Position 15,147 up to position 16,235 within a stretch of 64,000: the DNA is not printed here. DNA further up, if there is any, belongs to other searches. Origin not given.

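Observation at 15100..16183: AT-rich one-gene islet: EVE/PUA-like reader fused to a NucS/DUF91-type PD-(D/E)xK nuclease, a candidate modification-sensing defence nuclease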

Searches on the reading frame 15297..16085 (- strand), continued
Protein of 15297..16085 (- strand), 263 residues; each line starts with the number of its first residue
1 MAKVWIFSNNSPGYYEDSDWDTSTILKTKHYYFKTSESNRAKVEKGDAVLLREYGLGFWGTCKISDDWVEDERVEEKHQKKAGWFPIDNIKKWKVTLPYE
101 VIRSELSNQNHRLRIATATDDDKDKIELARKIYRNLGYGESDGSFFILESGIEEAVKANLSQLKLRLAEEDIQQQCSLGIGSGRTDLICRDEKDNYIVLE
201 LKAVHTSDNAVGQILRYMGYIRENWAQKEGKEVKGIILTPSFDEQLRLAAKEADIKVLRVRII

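Call 14: find_encoding_contigs(protein=P0090, flank=10000, max_places=2)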
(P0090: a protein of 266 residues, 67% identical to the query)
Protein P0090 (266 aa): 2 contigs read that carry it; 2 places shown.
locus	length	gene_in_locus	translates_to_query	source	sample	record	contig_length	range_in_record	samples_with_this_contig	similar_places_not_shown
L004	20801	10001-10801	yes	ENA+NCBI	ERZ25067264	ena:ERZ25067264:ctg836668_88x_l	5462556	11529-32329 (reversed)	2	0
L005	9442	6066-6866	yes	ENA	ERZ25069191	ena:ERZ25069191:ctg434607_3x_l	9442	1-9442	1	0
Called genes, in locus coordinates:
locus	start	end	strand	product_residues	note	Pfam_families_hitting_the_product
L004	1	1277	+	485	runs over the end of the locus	-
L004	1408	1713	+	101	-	-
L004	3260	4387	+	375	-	PF24681:Kelch_KLHDC2_KLHL20_DRC7, PF13415:Beta-prop_FBX42, PF13854:Kelch_HCF, PF13415:Beta-prop_FBX42, PF24981:Beta-prop_ATRN-LZTR1, PF24681:Kelch_KLHDC2_KLHL20_DRC7, PF24981:Beta-prop_ATRN-LZTR1, PF01344:Kelch_1, +3 more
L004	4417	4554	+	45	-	-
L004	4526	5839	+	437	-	-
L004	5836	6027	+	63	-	-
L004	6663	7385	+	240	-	-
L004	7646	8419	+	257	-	PF00215:OMPdecase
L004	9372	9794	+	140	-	-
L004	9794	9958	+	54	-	-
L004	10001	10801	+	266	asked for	PF01939:NucS_C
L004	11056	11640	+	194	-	-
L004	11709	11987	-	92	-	-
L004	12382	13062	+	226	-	PF12762:DDE_Tnp_IS1595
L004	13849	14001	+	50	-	-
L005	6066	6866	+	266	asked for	PF01939:NucS_C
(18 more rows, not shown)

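Call 15: find_encoding_contigs(protein=P0011, flank=10000, max_places=2)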
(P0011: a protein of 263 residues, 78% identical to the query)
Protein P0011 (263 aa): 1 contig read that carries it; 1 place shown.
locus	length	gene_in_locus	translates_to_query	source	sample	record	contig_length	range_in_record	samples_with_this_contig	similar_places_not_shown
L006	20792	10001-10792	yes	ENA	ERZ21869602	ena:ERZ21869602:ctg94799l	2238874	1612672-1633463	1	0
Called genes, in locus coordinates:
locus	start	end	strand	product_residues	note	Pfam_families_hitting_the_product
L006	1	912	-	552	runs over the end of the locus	PF14849:YidC_periplas, PF02096:60KD_IMP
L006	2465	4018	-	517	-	PF10150:RNase_E_G, PF20833:RNase_E_G_Thio (weak)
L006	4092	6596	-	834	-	PF19864:Radical_SAM_N2, PF04055:Radical_SAM, PF10105:DUF2344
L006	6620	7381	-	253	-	PF00378:ECH_1, PF16113:ECH_2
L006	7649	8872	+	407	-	PF00155:Aminotran_1_2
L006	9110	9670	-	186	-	-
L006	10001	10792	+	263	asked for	PF01939:NucS_C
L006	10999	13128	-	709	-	PF02629:CoA_binding, PF13380:CoA_binding_2, PF13607:Succ_CoA_lig, PF13549:ATP-grasp_5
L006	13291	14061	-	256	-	PF00378:ECH_1, PF16113:ECH_2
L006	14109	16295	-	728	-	PF00862:GT-B_Sucrose_synth, PF13439:Glyco_transf_4, PF13579:Glyco_trans_4_4, PF00534:Glycos_transf_1, PF13692:Glyco_trans_1_4, PF05116:S6PP, PF08282:Hydrolase_3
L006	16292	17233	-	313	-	PF00294:PfkB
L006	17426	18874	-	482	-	PF00128:Alpha-amylase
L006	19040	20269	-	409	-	-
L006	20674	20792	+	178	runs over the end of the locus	PF22381:Staph_reg_Sar_Rot, PF01047:MarR, PF12802:MarR_2, PF13463:HTH_27, PF03551:PadR (weak)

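Call 16: find_encoding_contigs(protein=P0120, flank=10000, max_places=2)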
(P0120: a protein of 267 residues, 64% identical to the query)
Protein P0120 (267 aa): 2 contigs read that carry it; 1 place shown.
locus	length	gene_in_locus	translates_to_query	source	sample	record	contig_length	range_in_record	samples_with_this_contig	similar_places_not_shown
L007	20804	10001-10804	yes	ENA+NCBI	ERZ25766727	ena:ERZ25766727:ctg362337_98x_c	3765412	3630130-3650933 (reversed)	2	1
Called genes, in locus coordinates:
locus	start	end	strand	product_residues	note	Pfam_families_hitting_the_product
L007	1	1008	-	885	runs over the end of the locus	PF01326:PPDK_N, PF00391:PEP-utilizers, PF02896:PEP-utilizers_C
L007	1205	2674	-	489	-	PF03972:MmgE_PrpD_N, PF19305:MmgE_PrpD_C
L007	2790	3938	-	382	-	PF00285:Citrate_synt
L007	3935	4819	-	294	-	PF13714:PEP_mutase, PF00463:ICL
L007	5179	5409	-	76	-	PF01402:RHH_1 (weak), PF19807:DUF6290 (weak), PF05509:TraY (weak)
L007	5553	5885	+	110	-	-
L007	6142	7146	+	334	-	PF00490:ALAD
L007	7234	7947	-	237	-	PF01738:DLH, PF00326:Peptidase_S9 (faint), PF02230:Abhydrolase_2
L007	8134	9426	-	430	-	PF13657:Couple_hipA, PF07804:HipA_C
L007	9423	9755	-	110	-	PF01381:HTH_3 (faint)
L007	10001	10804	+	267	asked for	PF01939:NucS_C (weak), PF06250:YhcG_C (weak)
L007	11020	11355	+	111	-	PF05973:Gp49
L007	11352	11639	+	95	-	PF13744:HTH_37, PF01381:HTH_3 (weak)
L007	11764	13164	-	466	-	PF00072:Response_reg, PF00158:Sigma54_activat, PF14532:Sigma54_activ_2, PF07724:AAA_2 (weak), PF07728:AAA_5, PF25601:AAA_lid_14, PF02954:HTH_8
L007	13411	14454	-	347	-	PF00989:PAS (weak), PF08448:PAS_4 (weak), PF00512:HisKA, PF02518:HATPase_c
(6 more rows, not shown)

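Call 19: predict_structure(alignment_id=A1)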
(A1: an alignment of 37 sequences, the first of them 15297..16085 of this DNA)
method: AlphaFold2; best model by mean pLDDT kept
length: 263 residues; sequences in the alignment: 37
mean_pLDDT: 83.5   pTM: 0.54
mean pLDDT of the five models: 83.5, 82.8, 82.5, 80.4, 79.0
residues with pLDDT >= 90: 118; 70-90: 106; 50-70: 19; < 50: 20
segments of 3 or more residues with pLDDT < 50: 140-150, 175-183
pLDDT, mean of each block of 10 residues (from residue 1): 92 85 94 94 97 92 97 83 96 88 89 94 92 66 41 69 84 54 63 92 78 88 92 89 83 86 57
secondary structure, 60 per line:
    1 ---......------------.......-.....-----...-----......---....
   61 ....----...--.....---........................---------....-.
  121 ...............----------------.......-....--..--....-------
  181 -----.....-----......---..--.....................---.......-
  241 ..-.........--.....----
elements in order: E4-9 H22-28 E30-34 E48-53 E57-64 E69-71 H74-78 E82-98 H99-105 E115-118 H120-135 H152-158 H160-163 H170-173 E186-190 E196-201 H209-229 E233-239 H244-252 E255-259

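Call 22: fold_search(model_id=the predicted structure, library=pdb)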
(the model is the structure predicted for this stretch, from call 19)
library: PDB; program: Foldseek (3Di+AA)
matches with E <= 10: 1034; with E <= 0.001: 8
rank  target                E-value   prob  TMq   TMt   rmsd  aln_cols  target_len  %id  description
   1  5gkj_B                2.1e-07  1.00  0.29  0.33  17.8       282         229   14  Structure of EndoMS in apo form (released 2016-11-02)
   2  5gke_A                3.1e-07  1.00  0.34  0.37  14.7       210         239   13  Structure of EndoMS-dsDNA1 complex (released 2016-11-02)
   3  2vld_B                3.2e-06  1.00  0.34  0.40   8.6       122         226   20  crystal structure of a repair endonuclease from Pyrococcus abyssi (released 2009-05-19)
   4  2vld_A                4.0e-06  1.00  0.34  0.39   8.0       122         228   23  crystal structure of a repair endonuclease from Pyrococcus abyssi (released 2009-05-19)
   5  5gkj_A                5.8e-06  1.00  0.27  0.33  18.3       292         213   13  Structure of EndoMS in apo form (released 2016-11-02)
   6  2gbs_MODEL_1_A        1.8e-05  1.00  0.36  0.59   6.8       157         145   12  NMR structure of Rpa0253 from Rhodopseudomonas palustris. Northeast structural genomics consortium target RpR3 (released 2006-04-11)
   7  1zce                  3.2e-04  1.00  0.36  0.60   8.3       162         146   12  X-Ray Crystal Structure of Protein Atu2648 from Agrobacterium tumefaciens. Northeast Structural Genomics Consortium Targ (released 2005-04-19)
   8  6n0s                  3.6e-04  1.00  0.36  0.51   5.1       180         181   10  N-terminal domain of Staphylothermus marinus McrB (released 2019-11-13)
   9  7s9v_A                1.6e-03  1.00  0.32  0.08  14.7       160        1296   13  DrmAB:ADP (released 2022-06-15)
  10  7s9w_A                2.1e-03  1.00  0.32  0.08  14.6       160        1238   12  Structure of DrmAB:ADP:DNA complex (released 2022-06-15)
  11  5h8a_C                2.3e-03  1.00  0.36  0.51   5.1       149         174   15  Mmi1 YTH domain (released 2016-01-13)
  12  5dnp_B                2.4e-03  1.00  0.35  0.61   5.1       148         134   14  Crystal structure of Mmi1 YTH domain (released 2016-04-06)
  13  2gks_B                2.4e-03  0.41  0.19  0.10  19.6       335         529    8  Crystal Structure of the Bi-functional ATP Sulfurylase-APS Kinase from Aquifex aeolicus, a Chemolithotrophic Thermophi (released 2007-03-06)
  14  5dno_A                3.2e-03  1.00  0.36  0.54   5.0       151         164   14  Crystal structure of Mmi1 YTH domain complex with RNA (released 2016-04-06)
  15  2gks_A                3.7e-03  0.44  0.19  0.10  19.9       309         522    7  Crystal Structure of the Bi-functional ATP Sulfurylase-APS Kinase from Aquifex aeolicus, a Chemolithotrophic Thermophi (released 2007-03-06)
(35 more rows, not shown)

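Call 25: find_related_loci(query=A1, collection=genome_contigs, flank=10000)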
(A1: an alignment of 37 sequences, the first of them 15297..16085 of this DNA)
Query A1 (263 aa) in genome_contigs; peptide patterns used: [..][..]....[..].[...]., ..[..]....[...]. (x = any residue, [..] = any of these).
78 stretches matched a pattern; 14 encode a relative of the query (tblastn E <= 1e-3); 14 distinct loci.
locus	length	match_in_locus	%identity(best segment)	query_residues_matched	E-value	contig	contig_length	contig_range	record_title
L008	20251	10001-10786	86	1-262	2e-155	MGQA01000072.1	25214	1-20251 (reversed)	MAG: Deltaproteobacteria bacterium GWF2_42_12 gwf2_scaffold_3458, whole genome shotgun sequence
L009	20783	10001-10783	72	2-262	2e-129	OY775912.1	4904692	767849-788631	MAG: Anaerohalosphaeraceae bacterium isolate 978f9c3d-91dc-4e11-95ec-8fa255ba7f00 genome assembly, chromosome: 1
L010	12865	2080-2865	68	1-262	1e-127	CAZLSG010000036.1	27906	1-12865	MAG TPA_asm: uncultured Pseudoxanthomonas sp. isolate SRP344714_co1_155 genome assembly, contig: NODE_3328_length_27906_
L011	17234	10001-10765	67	4-258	7e-122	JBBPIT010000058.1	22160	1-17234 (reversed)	MAG: Pseudomonadota bacterium isolate BPF1-28-30_bin_3 NODE_333_length_22160_cov_14.674101, whole genome shotgun sequenc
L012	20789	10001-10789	67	1-262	2e-120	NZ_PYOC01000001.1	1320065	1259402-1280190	Photobacterium indicum strain ATCC 19614 CFSAN065445_1, whole genome shotgun sequence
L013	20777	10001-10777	66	5-263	1e-117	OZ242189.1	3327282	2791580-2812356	MAG: Halieaceae bacterium isolate 61d33dc2-a761-4bf4-98a1-452c2c590a1b genome assembly, chromosome: 1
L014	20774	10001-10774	64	4-262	2e-115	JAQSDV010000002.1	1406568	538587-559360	MAG: bacterium isolate D1-2020 MAG006 NODE_1_length_1406568_cov_28.438988, whole genome shotgun sequence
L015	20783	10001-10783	64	3-262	3e-114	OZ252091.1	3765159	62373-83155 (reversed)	MAG: Gammaproteobacteria bacterium isolate f7934692-cb9f-4e17-b797-9e641a068a6d genome assembly, chromosome: 1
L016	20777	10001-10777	61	5-263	8e-111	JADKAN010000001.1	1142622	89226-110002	MAG: Flavobacteriales bacterium isolate Mari_18-Q3-R65-66_BAT3C.397 tig00000579-10-11389970, whole genome shotgun sequen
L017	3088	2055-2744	67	33-262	2e-108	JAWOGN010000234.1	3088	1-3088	MAG: Desulfatiglandaceae bacterium isolate BLK6-3.bin.288 k191_1775885, whole genome shotgun sequence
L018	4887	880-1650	45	5-262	4e-73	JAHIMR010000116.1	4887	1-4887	MAG: Actinomycetota bacterium isolate KR13_N2.mb.8 KR13_N2.mb.8_k141_317165, whole genome shotgun sequence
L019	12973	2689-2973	73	168-262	2e-44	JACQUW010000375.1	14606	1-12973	MAG: Deltaproteobacteria bacterium isolate NC_groundwater_1447_Ag_S-0.65um_55_23 S_p65_S5_coassembly_k141_5055522, whole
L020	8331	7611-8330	60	5-247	1e-95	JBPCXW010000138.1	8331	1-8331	MAG: Gammaproteobacteria bacterium isolate MAG_seacave_26 S1Ck127_3672573, whole genome shotgun sequence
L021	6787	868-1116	45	168-263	7e-20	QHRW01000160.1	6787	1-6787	MAG: Candidatus Rokuibacteriota bacterium isolate AR5 14_1009_16_40cm_scaffold_40263_curated, whole genome shotgun seque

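Call 34: search_dna_similar(query=window:15297-16085:-, collection=phages, mode=protein, max_evalue=0.001)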
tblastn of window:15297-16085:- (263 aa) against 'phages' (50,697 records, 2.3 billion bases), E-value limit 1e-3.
No match.

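Call 35: search_dna_similar(query=window:15297-16085:-, collection=plasmids, mode=protein, max_evalue=0.001)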
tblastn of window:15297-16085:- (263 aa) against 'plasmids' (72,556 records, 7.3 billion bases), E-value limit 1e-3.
Records with a match: 25; places in all: 25; records where one place covers at least 80% of the query: 0.
Best place of each record, by identity: <60% 25.
By first word of the organism name: Acinetobacter 6; Burkholderia 4; Hydrogenophaga 2; Cupriavidus 2; Haladaptatus 1; Sphingobium 1; Rhizorhabdus 1; Nitrosospira 1; Caballeronia 1; Pseudomonas 1; and 5 more.
By predicted mobility (MOB-suite, as given by PLSDB): conjugative 9; mobilizable 8; non-mobilizable 8.
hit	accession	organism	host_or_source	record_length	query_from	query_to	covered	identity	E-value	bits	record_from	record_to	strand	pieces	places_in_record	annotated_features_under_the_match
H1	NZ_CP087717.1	Acinetobacter pittii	Homo sapiens,pure culture,hydrothorax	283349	43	249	79%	28.0%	7e-8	61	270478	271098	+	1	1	endonuclease NucS domain-containing protein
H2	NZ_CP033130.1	Acinetobacter wuhouensis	Culture,Sewage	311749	43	249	79%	28.0%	7e-8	61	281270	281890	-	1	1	endonuclease NucS domain-containing protein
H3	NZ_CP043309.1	Acinetobacter johnsonii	sewage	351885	43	249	79%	28.0%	7e-8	61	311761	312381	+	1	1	endonuclease NucS domain-containing protein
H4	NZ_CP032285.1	Acinetobacter sp. WCHA55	Culture,Sewage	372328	43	249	79%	28.0%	7e-8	61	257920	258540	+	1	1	endonuclease NucS domain-containing protein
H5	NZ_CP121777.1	Acinetobacter johnsonii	Sputum,patient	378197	43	249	79%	28.0%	7e-8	61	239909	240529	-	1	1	endonuclease NucS domain-containing protein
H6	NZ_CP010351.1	Acinetobacter johnsonii XBB1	Hospital sewage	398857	43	249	79%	28.0%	7e-8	61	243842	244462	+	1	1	endonuclease NucS domain-containing protein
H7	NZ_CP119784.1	Haladaptatus sp. YSMS36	cell culture,sediment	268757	64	249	71%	27.0%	3e-4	49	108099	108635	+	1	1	endonuclease NucS domain-containing protein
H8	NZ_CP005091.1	Sphingobium sp. TKS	-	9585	106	257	58%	26.7%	4e-7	58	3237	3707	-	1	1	endonuclease NucS domain-containing protein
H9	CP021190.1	Rhizorhabdus wittichii DC-6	activated sludge of a wastewater ...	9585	106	257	58%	26.7%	4e-7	58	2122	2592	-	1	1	hypothetical protein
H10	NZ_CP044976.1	Hydrogenophaga sp. PBL-H3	-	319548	144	262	45%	33.3%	6e-7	57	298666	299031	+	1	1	endonuclease NucS domain-containing protein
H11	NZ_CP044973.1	Hydrogenophaga sp. PBL-H3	-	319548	144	262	45%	33.3%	6e-7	57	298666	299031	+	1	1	endonuclease NucS domain-containing protein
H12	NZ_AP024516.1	Nitrosospira sp. NRS527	Oryza sativa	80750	146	251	40%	35.8%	2e-7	59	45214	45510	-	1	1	endonuclease NucS domain-containing protein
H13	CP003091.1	Burkholderia sp. YI23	-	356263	148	262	44%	31.9%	3e-7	58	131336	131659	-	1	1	hypothetical protein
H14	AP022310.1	Burkholderia sp. SFA1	-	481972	148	262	44%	31.9%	3e-7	58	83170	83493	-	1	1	hypothetical protein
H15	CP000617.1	Burkholderia vietnamiensis G4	-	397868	148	262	44%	31.9%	3e-7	58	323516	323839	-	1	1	protein of unknown function DUF91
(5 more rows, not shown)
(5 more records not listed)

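Call 36: find_encoding_contigs(protein=P0114, flank=10000, max_places=1)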
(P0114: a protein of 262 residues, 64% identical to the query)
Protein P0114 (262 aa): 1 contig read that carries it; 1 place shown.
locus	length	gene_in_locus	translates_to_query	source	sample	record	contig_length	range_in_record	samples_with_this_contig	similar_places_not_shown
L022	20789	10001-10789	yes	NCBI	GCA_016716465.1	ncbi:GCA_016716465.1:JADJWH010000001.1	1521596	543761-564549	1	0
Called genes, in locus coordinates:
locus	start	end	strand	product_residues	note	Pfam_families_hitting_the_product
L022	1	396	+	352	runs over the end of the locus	PF04613:LpxD, PF25084:LbH_EIF2B, PF25087:GMPPB_C (weak), PF14602:Hexapep_2 (faint), PF00132:Hexapep, PF25084:LbH_EIF2B (weak), PF00132:Hexapep (weak)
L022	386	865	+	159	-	PF22817:ApeP-like, PF07977:FabA, PF22818:ApeI-like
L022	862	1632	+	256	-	PF25084:LbH_EIF2B (faint), PF25087:GMPPB_C (faint), PF00132:Hexapep, PF13720:Acetyltransf_11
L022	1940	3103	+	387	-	PF02684:LpxB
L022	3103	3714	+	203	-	PF01351:RNase_HII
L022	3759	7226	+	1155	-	PF02811:PHP, PF07733:DNA_pol3_alpha, PF17657:DNA_pol3_finger, PF14579:HHH_6, PF13742:tRNA_anti_2 (weak), PF01336:tRNA_anti-codon, PF20914:DNA_pol_IIIA_C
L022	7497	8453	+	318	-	PF03255:ACCA, PF01039:Carboxyl_trans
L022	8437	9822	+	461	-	PF01171:ATP_bind_3, PF09179:TilS, PF11734:TilS_C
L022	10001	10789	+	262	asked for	PF01939:NucS_C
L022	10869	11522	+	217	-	-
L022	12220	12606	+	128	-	PF07883:Cupin_2 (faint)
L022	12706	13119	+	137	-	-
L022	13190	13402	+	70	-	PF12088:DUF3565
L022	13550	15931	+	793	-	PF00690:Cation_ATPase_N, PF00122:E1-E2_ATPase, PF00702:Hydrolase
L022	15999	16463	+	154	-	PF06445:GyrI-like, PF14526:Cass2 (weak)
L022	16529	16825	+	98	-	PF07883:Cupin_2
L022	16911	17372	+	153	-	PF10604:Polyketide_cyc2 (weak), PF08327:AHSA1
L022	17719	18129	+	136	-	PF07681:DoxX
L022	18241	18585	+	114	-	PF04343:DUF488, PF22751:DUF488-N3a, PF22752:DUF488-N3i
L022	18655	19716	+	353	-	-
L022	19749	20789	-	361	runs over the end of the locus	PF01594:AI-2E_transport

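Call 37: find_encoding_contigs(protein=P0072, flank=10000, max_places=1)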
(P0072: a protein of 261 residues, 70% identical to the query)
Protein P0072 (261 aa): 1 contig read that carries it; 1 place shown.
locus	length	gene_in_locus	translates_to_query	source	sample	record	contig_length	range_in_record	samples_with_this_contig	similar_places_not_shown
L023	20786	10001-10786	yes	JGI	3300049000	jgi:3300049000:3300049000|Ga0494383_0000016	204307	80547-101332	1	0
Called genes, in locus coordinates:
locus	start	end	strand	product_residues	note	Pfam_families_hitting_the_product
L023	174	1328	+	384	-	PF00595:PDZ (weak), PF04495:GRASP55_65 (faint), PF13180:PDZ_2, PF17820:PDZ_6, PF00595:PDZ, PF13180:PDZ_2, PF14685:PDZ_Tricorn, PF17820:PDZ_6, +1 more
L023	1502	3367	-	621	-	-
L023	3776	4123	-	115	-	PF01740:STAS, PF13466:STAS_2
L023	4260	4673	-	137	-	PF13581:HATPase_c_2, PF02518:HATPase_c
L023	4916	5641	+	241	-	-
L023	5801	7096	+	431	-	PF00275:EPSP_synthase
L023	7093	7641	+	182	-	PF13238:AAA_18, PF13671:AAA_33 (weak), PF01202:SKI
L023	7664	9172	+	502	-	PF01139:RtcB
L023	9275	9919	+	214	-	PF00484:Pro_CA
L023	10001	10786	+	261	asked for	PF01939:NucS_C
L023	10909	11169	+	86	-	PF04255:DUF433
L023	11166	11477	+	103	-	-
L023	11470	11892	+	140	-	PF01850:PIN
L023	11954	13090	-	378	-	PF21338:Top1B_N_bact, PF01028:Topoisom_I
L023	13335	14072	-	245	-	PF24481:CT398_CC, PF02591:Zn_ribbon_9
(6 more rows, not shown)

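Call 38: find_encoding_contigs(protein=P0106, flank=10000, max_places=1)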
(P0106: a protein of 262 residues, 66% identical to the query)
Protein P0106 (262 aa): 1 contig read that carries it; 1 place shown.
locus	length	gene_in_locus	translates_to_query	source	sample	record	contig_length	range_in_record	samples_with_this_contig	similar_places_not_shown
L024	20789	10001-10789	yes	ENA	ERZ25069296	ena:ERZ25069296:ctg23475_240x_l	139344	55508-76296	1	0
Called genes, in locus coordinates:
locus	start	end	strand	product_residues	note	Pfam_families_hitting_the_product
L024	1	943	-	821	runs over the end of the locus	PF00133:tRNA-synt_1, PF01406:tRNA-synt_1e (faint), PF09334:tRNA-synt_1g, PF13603:tRNA-synt_1_2, PF00133:tRNA-synt_1, PF09334:tRNA-synt_1g (weak), PF08264:Anticodon_1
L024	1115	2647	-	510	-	PF20154:LNT_N, PF00795:CN_hydrolase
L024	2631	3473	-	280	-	PF21917:NMB0537_N, PF00571:CBS (weak), PF03471:CorC_HlyC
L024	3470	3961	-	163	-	PF02130:YbeY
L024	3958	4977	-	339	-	PF02562:PhoH, PF13245:AAA_19 (weak), PF13604:AAA_30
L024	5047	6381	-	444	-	PF00919:UPF0004, PF04055:Radical_SAM, PF01938:TRAM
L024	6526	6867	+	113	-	PF08850:DUF1820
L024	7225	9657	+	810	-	PF02190:LON_substr_bdg, PF00004:AAA, PF07728:AAA_5, PF22667:Lon_lid, PF05362:Lon_C, PF13541:ChlI (weak)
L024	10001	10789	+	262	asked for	PF01939:NucS_C (weak)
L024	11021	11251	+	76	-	-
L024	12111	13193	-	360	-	PF13384:HTH_23, PF13518:HTH_28, PF13551:HTH_29, PF13565:HTH_32, PF13358:DDE_3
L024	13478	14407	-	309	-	PF01609:DDE_Tnp_1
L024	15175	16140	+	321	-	PF01555:N6_N4_Mtase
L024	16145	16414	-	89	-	-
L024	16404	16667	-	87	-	PF04365:BrnT_toxin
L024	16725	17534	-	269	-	-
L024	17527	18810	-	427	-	PF00145:DNA_methylase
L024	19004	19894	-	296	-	PF03374:ANT (faint)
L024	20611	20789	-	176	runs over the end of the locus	-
